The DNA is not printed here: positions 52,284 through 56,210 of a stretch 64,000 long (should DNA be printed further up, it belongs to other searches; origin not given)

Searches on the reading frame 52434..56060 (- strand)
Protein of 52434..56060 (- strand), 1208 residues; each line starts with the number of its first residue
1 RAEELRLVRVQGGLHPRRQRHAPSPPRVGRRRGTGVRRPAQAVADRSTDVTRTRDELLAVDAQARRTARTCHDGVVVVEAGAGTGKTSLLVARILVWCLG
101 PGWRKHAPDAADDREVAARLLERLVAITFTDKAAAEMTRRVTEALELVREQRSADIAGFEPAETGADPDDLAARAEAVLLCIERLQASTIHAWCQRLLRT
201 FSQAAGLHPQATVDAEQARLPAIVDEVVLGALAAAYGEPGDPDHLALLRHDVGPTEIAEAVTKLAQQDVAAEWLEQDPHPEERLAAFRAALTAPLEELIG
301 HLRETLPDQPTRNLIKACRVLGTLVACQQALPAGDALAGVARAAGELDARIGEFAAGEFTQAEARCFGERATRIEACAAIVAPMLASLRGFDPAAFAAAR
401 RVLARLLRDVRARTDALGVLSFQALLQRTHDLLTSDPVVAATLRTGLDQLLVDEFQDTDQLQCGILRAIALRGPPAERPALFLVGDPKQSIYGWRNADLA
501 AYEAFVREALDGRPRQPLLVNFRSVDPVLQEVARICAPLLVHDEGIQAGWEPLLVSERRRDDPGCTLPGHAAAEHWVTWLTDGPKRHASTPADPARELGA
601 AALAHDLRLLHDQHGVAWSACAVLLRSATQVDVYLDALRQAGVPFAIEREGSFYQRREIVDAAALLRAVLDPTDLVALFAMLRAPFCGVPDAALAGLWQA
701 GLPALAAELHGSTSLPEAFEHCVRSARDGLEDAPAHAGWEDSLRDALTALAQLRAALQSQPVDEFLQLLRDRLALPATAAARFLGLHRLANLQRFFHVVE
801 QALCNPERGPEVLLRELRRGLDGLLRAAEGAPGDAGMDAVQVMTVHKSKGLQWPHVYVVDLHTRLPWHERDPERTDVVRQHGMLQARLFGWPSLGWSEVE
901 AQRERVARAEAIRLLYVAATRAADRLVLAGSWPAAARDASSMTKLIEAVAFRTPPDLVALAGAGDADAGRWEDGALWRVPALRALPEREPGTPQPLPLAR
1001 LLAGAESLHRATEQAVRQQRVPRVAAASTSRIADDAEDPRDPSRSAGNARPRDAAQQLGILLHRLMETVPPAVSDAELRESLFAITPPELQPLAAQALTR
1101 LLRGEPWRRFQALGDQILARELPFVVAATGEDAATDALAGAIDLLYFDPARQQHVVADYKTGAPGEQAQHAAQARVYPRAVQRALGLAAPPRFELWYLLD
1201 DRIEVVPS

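Call 43: search_protein_families(library=pfam, proteins=[window:52434-56060:-], max_evalue=0.001)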
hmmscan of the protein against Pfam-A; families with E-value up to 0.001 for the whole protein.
window:52434-56060:- (1208 aa): 6 families
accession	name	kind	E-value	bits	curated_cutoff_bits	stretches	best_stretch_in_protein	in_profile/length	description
PF00580.27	UvrD-helicase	-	1.1e-42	147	23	1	65-506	5-267/271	UvrD/REP helicase N-terminal domain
PF13361.12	UvrD_C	-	8.7e-23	81.7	25.6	1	614-929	67-346/350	UvrD-like helicase C-terminal domain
PF13245.12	AAA_19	-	4.3e-13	50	25.1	2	69-193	7-71/134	AAA domain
PF13538.12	UvrD_C_2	-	2.3e-10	40.6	27.4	1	842-861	4-25/52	UvrD-like helicase C-terminal domain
PF12705.13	PDDEXK_1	-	3.2e-08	34.2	22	1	1053-1197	31-186/247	PD-(D/E)XK nuclease superfamily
PF13604.12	AAA_30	-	0.00077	19.7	27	0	63-132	6-57/191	AAA domain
